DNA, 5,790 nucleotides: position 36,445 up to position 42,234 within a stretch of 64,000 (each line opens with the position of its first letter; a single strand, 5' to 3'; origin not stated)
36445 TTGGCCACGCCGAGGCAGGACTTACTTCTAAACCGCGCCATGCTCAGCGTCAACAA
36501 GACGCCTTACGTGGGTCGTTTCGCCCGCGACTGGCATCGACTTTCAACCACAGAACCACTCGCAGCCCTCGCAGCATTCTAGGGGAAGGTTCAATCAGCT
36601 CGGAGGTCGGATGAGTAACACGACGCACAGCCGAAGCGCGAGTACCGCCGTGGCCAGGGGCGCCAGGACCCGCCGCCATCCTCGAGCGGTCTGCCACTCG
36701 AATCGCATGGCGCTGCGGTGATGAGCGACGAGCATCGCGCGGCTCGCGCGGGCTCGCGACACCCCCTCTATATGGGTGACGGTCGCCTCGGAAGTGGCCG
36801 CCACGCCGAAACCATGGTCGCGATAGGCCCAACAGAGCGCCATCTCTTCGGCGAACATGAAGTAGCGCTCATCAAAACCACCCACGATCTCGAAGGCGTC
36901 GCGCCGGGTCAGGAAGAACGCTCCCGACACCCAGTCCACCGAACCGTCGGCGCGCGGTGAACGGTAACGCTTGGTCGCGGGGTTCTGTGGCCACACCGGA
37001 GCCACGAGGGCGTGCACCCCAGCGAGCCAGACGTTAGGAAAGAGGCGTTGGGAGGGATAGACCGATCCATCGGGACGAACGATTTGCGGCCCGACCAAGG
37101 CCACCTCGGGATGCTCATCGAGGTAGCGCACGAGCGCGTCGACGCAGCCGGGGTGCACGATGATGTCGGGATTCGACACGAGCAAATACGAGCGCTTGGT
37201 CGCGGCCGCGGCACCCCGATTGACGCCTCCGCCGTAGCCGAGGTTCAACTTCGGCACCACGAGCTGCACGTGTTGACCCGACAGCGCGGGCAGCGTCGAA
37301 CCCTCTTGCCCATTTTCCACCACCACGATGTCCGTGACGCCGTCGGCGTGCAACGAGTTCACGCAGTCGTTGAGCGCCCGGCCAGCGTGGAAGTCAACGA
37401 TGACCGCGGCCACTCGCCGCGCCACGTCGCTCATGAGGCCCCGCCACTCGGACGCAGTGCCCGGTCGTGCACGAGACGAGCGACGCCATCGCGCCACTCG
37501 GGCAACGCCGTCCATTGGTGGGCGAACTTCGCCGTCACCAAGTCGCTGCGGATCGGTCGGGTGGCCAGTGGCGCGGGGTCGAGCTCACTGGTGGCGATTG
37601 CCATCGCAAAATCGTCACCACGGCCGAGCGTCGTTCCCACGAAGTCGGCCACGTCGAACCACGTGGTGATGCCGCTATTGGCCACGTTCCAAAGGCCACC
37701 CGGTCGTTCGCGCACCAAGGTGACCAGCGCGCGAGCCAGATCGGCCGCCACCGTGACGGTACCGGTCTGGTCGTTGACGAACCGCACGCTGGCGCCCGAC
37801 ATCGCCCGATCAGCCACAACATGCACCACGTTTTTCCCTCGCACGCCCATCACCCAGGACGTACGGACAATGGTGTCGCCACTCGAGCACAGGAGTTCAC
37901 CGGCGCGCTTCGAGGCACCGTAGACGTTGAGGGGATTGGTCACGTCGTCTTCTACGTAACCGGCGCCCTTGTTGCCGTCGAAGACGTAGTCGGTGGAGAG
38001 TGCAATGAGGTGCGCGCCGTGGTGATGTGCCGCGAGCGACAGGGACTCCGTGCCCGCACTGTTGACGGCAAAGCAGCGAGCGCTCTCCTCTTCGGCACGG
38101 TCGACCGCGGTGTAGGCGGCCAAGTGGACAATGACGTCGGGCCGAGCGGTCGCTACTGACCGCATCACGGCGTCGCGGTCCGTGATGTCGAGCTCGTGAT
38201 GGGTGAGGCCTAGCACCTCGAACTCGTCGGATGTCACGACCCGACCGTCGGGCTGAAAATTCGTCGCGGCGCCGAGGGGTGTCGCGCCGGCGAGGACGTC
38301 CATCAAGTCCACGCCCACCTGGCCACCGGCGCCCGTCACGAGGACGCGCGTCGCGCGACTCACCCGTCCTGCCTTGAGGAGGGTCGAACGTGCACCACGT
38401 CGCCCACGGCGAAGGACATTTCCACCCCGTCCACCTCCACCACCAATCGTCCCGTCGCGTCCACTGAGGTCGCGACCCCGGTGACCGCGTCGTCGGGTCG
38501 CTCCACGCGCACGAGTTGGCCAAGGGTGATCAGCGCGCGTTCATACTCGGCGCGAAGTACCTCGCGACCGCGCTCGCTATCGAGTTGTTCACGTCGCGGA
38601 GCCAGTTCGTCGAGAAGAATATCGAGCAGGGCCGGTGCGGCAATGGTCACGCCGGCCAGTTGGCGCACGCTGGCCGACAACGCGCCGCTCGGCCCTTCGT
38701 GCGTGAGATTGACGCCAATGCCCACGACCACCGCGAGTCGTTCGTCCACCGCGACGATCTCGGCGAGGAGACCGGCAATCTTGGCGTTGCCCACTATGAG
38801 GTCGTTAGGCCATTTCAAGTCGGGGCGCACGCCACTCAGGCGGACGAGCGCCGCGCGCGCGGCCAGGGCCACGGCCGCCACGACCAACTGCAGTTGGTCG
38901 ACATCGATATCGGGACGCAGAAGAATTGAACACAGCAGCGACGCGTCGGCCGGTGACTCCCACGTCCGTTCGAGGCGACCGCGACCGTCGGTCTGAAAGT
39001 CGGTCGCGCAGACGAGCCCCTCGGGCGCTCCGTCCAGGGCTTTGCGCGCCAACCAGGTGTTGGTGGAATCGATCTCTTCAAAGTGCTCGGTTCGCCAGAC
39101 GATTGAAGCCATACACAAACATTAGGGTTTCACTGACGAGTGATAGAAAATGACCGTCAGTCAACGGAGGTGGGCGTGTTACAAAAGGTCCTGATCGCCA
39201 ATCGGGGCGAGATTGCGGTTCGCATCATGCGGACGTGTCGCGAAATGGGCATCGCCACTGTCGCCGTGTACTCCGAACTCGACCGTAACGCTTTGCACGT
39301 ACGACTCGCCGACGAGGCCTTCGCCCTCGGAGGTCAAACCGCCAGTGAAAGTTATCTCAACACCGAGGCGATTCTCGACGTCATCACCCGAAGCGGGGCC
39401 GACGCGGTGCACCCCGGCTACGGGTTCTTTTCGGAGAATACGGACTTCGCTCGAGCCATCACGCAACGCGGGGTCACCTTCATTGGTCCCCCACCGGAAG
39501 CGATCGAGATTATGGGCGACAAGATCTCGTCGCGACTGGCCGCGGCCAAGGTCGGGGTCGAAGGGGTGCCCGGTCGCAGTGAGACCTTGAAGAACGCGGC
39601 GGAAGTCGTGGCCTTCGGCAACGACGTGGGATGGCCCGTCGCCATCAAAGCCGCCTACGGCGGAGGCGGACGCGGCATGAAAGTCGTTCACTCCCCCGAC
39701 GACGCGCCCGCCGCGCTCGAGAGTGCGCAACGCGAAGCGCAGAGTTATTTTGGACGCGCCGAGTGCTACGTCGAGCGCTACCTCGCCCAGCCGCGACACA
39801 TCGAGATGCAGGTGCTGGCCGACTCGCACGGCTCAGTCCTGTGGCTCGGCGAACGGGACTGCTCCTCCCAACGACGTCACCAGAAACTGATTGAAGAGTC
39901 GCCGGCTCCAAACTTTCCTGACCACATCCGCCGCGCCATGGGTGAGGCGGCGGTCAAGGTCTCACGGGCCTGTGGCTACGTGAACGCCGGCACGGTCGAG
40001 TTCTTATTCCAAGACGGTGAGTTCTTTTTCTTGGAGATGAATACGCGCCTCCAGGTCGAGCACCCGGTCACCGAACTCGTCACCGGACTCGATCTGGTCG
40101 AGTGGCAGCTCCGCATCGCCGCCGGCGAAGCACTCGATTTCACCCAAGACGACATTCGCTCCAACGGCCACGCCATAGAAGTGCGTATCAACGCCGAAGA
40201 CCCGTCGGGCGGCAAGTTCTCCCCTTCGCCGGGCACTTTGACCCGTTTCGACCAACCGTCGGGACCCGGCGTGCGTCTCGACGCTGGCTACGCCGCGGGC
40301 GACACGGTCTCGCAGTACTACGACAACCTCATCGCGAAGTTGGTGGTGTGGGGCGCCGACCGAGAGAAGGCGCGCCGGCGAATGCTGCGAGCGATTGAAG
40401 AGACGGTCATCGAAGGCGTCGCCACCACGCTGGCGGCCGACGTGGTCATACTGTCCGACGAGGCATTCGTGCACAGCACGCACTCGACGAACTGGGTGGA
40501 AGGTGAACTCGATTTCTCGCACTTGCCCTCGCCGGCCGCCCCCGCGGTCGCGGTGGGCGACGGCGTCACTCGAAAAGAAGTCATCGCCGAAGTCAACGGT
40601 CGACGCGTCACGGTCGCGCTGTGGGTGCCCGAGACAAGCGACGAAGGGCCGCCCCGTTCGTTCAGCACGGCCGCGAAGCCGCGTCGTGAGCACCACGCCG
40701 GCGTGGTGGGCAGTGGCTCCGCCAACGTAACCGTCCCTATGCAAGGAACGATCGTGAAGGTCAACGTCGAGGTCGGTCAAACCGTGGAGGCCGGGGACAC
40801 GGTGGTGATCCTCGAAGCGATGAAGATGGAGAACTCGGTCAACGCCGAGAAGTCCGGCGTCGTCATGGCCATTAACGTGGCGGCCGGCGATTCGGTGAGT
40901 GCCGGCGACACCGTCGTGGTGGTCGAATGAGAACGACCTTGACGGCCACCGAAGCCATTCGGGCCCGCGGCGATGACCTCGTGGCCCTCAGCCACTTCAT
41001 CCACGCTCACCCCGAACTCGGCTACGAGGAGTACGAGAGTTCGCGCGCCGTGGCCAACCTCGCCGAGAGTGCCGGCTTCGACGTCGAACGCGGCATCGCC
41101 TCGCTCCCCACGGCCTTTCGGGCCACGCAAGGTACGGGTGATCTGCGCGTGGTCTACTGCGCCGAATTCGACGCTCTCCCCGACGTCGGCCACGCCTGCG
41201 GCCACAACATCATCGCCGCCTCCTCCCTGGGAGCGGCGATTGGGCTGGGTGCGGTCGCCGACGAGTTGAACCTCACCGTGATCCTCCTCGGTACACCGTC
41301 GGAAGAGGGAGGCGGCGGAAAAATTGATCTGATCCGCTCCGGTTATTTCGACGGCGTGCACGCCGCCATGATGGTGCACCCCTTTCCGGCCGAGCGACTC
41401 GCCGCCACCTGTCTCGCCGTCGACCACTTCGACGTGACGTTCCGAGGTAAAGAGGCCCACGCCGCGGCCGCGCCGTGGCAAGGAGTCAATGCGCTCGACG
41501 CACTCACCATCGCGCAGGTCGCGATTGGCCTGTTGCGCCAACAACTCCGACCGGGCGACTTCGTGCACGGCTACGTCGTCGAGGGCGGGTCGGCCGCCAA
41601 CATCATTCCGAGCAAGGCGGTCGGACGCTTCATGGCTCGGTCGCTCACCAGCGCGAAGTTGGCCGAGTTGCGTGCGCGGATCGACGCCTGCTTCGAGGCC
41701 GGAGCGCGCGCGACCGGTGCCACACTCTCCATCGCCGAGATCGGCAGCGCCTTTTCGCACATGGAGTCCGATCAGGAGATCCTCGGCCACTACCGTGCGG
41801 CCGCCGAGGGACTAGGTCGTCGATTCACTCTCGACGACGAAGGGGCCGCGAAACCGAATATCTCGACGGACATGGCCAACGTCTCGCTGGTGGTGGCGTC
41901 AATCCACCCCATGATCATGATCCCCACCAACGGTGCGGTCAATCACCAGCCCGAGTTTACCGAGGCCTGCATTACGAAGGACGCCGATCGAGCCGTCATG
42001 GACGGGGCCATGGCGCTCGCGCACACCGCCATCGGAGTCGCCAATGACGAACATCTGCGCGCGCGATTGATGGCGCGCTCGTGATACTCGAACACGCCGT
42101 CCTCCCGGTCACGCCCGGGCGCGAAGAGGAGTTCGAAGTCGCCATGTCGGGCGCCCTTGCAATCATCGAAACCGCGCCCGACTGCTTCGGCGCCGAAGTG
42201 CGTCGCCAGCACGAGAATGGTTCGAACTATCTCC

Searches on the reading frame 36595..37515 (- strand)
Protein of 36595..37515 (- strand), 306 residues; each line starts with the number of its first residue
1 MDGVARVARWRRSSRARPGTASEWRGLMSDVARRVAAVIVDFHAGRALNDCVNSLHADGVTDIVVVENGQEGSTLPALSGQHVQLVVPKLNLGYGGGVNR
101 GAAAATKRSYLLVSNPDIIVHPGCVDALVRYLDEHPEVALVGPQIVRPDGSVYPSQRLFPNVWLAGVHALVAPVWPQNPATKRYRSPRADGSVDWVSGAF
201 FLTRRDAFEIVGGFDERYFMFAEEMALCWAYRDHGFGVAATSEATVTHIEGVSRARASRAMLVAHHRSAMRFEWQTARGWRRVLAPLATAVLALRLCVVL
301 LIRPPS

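Call 45: search_protein_families(library=pfam, proteins=[window:36595-37515:-], max_evalue=0.00001)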
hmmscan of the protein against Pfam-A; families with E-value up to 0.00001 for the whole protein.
window:36595-37515:- (306 aa): 2 families
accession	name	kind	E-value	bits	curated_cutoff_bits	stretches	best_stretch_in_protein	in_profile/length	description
PF13641.12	Glyco_tranf_2_3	-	3.8e-12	47.2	27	1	34-253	2-216/230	Glycosyltransferase like family 2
PF00535.33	Glycos_transf_2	-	4.2e-11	43.5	23.3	1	45-209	10-165/168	Glycosyl transferase family 2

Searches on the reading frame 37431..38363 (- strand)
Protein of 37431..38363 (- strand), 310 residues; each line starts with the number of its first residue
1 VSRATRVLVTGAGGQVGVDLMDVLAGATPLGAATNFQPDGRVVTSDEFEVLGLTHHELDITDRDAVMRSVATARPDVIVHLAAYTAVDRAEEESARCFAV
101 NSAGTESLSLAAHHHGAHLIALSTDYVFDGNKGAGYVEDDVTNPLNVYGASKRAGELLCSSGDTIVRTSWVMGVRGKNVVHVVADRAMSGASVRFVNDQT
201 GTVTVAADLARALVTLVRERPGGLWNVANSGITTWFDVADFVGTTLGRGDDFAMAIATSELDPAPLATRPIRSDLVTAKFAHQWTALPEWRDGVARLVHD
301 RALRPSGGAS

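Call 45: search_protein_families(library=pfam, proteins=[window:37431-38363:-], max_evalue=0.00001)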
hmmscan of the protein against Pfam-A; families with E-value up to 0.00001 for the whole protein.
window:37431-38363:- (310 aa): 5 families
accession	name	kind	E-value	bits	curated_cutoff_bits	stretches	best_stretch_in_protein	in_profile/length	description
PF04321.23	RmlD_sub_bind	-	2.6e-69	233.9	27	1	6-300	2-284/287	RmlD substrate binding domain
PF01370.27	Epimerase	-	2.6e-24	86.4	20.9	1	7-228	1-240/240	NAD dependent epimerase/dehydratase family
PF16363.11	GDP_Man_Dehyd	-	6.5e-17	62.4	27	1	8-159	1-164/332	GDP-mannose 4,6 dehydratase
PF02719.21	Polysacc_synt_2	-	2.2e-13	50.5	20.2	1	7-180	1-172/293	Polysaccharide biosynthesis protein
PF01073.25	3Beta_HSD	-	2.5e-07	30.4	22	1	8-134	1-127/280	3-beta hydroxysteroid dehydrogenase/isomerase family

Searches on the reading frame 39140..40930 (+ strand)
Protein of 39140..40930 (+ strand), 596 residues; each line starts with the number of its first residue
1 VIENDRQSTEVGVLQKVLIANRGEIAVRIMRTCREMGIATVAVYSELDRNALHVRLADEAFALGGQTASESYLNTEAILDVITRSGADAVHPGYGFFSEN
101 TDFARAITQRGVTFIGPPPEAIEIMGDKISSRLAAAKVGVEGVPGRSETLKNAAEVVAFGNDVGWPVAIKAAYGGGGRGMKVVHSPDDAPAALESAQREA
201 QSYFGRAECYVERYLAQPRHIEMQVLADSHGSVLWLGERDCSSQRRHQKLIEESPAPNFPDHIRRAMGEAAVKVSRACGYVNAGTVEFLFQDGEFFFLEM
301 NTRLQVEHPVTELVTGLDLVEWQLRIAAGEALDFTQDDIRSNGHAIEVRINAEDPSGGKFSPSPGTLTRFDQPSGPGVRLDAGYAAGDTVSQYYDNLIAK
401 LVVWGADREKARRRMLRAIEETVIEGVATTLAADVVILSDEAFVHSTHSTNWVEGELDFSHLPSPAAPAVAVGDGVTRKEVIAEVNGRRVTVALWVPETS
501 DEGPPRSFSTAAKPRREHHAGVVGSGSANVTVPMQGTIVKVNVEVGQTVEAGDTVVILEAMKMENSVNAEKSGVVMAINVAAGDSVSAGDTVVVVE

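Call 45: search_protein_families(library=pfam, proteins=[window:39140-40930:+], max_evalue=0.00001)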
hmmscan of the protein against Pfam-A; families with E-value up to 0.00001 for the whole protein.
window:39140-40930:+ (596 aa): 7 families
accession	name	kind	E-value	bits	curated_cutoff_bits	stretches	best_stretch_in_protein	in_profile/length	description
PF02786.22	CPSase_L_D2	-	4.1e-73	245.8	19.8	1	127-333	1-209/211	Carbamoyl-phosphate synthase L chain, ATP binding domain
PF00289.28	Biotin_carb_N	-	3.4e-49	166.3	25.5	1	14-122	2-110/110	Biotin carboxylase, N-terminal domain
PF02785.25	Biotin_carb_C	-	1.1e-33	116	32.4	1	347-454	1-107/108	Biotin carboxylase C-terminal domain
PF00364.28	Biotin_lipoyl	-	2.1e-18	66.4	22.1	1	529-594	2-72/73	Biotin-requiring enzyme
PF02222.28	ATP-grasp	-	6.8e-09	36.1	27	1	147-303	13-162/179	ATP-grasp domain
PF13533.13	Biotin_lipoyl_2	-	6.7e-07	29.4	29.8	0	529-554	2-27/32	Biotin-lipoyl like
PF07478.18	Dala_Dala_lig_C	-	1.1e-06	28.7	24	1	157-302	29-174/204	D-ala D-ala ligase C-terminus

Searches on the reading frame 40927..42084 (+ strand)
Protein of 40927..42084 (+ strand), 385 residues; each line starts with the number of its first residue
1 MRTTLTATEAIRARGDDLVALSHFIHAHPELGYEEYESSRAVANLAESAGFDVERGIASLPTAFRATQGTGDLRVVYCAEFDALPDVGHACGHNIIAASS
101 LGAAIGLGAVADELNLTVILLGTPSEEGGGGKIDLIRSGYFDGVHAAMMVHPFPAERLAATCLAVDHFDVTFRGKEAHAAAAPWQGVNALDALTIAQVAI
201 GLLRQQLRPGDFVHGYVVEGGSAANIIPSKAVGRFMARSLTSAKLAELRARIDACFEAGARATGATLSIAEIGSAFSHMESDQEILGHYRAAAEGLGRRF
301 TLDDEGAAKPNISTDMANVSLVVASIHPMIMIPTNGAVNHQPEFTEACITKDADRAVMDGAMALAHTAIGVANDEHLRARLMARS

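Call 46: search_protein_families(library=pfam, proteins=[window:40927-42084:+], max_evalue=0.00001)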
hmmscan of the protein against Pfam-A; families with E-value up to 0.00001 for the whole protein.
window:40927-42084:+ (385 aa): 2 families
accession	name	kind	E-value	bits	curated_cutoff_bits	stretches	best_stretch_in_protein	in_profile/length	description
PF07687.19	M20_dimer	-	5.8e-09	36.3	21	1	168-260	9-103/107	Peptidase dimerisation domain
PF01546.33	Peptidase_M20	-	4.1e-08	33.8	24.6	1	87-351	27-195/206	Peptidase family M20/M25/M40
